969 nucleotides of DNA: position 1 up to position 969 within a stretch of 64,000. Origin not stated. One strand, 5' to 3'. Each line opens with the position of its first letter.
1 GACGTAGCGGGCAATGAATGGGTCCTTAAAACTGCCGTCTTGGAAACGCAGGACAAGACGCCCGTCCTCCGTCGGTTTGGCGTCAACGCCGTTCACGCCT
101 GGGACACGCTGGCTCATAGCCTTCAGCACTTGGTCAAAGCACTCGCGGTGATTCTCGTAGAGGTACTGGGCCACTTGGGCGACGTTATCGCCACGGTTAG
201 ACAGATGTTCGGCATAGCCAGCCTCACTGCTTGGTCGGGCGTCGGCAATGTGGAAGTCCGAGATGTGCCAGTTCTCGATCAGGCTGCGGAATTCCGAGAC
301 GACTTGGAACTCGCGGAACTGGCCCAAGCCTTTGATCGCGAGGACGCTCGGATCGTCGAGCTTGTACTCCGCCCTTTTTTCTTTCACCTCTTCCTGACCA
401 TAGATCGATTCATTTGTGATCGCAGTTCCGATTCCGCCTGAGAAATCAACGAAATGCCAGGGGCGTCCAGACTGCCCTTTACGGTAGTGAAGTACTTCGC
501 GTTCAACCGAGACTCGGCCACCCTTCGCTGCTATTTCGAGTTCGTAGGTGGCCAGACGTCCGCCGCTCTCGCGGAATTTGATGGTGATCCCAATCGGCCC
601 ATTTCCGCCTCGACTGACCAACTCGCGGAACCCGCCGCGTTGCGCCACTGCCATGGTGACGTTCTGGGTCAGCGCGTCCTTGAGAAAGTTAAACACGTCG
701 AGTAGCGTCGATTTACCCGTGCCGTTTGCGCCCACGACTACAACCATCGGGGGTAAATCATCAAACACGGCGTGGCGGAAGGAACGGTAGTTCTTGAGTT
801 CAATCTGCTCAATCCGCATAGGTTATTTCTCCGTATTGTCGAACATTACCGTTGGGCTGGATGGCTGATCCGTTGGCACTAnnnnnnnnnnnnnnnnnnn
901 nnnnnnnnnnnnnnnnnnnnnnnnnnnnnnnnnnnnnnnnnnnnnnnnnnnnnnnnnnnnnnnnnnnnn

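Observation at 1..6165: Minus-strand island with a NERD-SF1 helicase, a Zn-ribbon/NDT-like protein, an ABC-type ATPase and three orphan ORFs: candidate uncharacterised anti-phage defence locus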

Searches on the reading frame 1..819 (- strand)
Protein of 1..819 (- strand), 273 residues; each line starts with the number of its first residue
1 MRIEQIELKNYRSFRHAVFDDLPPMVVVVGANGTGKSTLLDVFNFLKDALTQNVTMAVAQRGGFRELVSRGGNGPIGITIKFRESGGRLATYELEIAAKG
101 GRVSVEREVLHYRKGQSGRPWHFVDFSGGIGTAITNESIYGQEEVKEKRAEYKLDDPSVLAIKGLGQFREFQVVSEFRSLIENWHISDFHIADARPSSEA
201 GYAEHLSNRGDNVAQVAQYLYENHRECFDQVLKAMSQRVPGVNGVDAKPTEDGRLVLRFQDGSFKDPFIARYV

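Call 4: search_protein_families(library=pfam, proteins=[window:1-819:-], max_evalue=0.1)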
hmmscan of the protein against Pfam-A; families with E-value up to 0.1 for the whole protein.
window:1-819:- (273 aa): 8 families
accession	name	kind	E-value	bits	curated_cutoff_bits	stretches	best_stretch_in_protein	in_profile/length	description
PF13175.12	AAA_15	-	5.2e-12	46.5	32.1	1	1-83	1-84/374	AAA ATPase domain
PF13476.12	AAA_23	-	3.7e-10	41.2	27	1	5-115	1-87/201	AAA domain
PF13304.12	AAA_21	-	1.1e-09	39.3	27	1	26-84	2-66/304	AAA domain, putative AbiEii toxin, Type IV TA system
PF02463.25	SMC_N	-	1.3e-06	28.4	40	1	3-46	2-47/220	RecF/RecN/SMC N terminal domain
PF13555.12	AAA_29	-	2.7e-05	24.3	27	1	4-45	2-44/61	P-loop containing region of AAA domain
PF13191.12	AAA_16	-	0.00034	21.6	32.6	1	16-49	17-51/167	AAA ATPase domain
PF13514.12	AAA_27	-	0.00053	20.1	22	1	1-42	1-45/206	AAA domain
PF00005.33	ABC_tran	-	0.0028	18.7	25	1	25-46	13-34/137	ABC transporter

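Call 5: search_protein_families(library=padloc, proteins=[window:1-819:-], max_evalue=0.1)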
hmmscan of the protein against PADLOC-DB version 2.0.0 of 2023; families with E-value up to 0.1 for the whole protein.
window:1-819:- (273 aa): 126 families (the best 25 are shown)
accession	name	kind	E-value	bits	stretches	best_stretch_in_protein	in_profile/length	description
PDLC04144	HEC-01B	-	3.6e-109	363.5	1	1-273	1-277/395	-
PDLC04182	HEC-01A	-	2.8e-78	261.7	1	2-272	3-285/406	-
PDLC04178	HEC-01A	-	4.2e-33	113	1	2-256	8-245/399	-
PDLC04176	HEC-01A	-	5.2e-23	80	1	1-272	1-255/371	-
PDLC04175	HEC-01A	-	2.7e-21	74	1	2-269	5-245/363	-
PDLC04180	HEC-01A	-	4e-21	73.6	1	1-262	1-241/382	-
PDLC04183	HEC-01A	-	2.1e-20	71.1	1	2-248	4-258/402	-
PDLC04179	HEC-01A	-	2.3e-17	61.2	2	3-70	2-68/459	-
PDLC04177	HEC-01A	-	4e-17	60.3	1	2-258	4-263/393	-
PDLC04184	HEC-01A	-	3.7e-15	53.9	2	5-82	4-81/464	-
PDLC04135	mad3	-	2.9e-14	51.4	1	2-251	1-242/374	mads_3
PDLC04391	PDC-M07A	-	1.1e-13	49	1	3-241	2-245/412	-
PDLC02979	AriA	-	6.3e-13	47.2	1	1-99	1-87/373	-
PDLC02335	AbiLi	-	7.7e-12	42.9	1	3-157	50-144/326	AbiLi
PDLC02981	AriAB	-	9.9e-12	42.3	1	1-59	1-62/694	-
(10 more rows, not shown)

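Call 7: search_protein_families(library=ncbifam, proteins=[window:1-819:-], max_evalue=0.1)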
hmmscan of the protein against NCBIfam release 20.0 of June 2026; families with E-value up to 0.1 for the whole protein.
window:1-819:- (273 aa): 38 families (the best 25 are shown)
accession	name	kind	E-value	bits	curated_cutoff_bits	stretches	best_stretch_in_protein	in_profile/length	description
NF047739.1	antiphage_MADS3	equivalog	6.4e-19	68.4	420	2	3-62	2-69/427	methylation-associated defense system AAA family ATPase MAD3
NF038234.1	retron_eff_Eco8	equivalog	8.5e-08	31.3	250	1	1-55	1-55/679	retron Eco8 family effector endonuclease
TIGR00611.2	recf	equivalog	7.7e-07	28.6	172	1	3-46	1-44/339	DNA replication/repair protein RecF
TIGR02169.1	SMC_prok_A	equivalog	2.1e-05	22.5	729.4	1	3-46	2-46/1165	chromosome segregation protein SMC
NF041760.1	PtuA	equivalog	7.5e-05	21.8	500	1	2-41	51-90/524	retron Ec78 anti-phage system effector ATPase PtuA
NF002572.0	PRK02224.1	equivalog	0.00012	20.6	1087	1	1-42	1-42/888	DNA double-strand break repair ATPase Rad50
NF041035.1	Rad50_Halo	equivalog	0.00015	20.2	1000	1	1-45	1-45/883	DNA double-strand break repair ATPase Rad50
NF003034.1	PRK03918.1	equivalog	0.00015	19.8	700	1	1-42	1-42/878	DNA double-strand break repair ATPase Rad50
NF041774.1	tung_ATPbind_TupC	equivalog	0.00019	20.5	400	1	27-59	30-62/319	tungstate ABC transporter ATP-binding protein TupC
NF041034.1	Rad50_Sulf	equivalog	0.0002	19.4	1000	1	1-48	1-50/872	DNA double-strand break repair ATPase Rad50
TIGR00618.1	sbcc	subfamily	0.00043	18.3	478.5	1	1-41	1-45/1043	exonuclease subunit SbcC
NF053563.1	Rkd4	equivalog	0.00057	18.1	860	1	1-42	1-42/747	arcadin-4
NF010680.0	PRK14079.1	equivalog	0.0014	17.7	386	1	1-56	1-53/349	recombination protein F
NF040873.1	AztA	equivalog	0.0018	17.8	220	1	25-44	20-39/191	zinc ABC transporter ATP-binding protein AztA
NF000355.4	ribo_prot_ABC_F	equivalog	0.0052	15.7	380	1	28-44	33-49/499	ribosomal protection-like ABC-F family protein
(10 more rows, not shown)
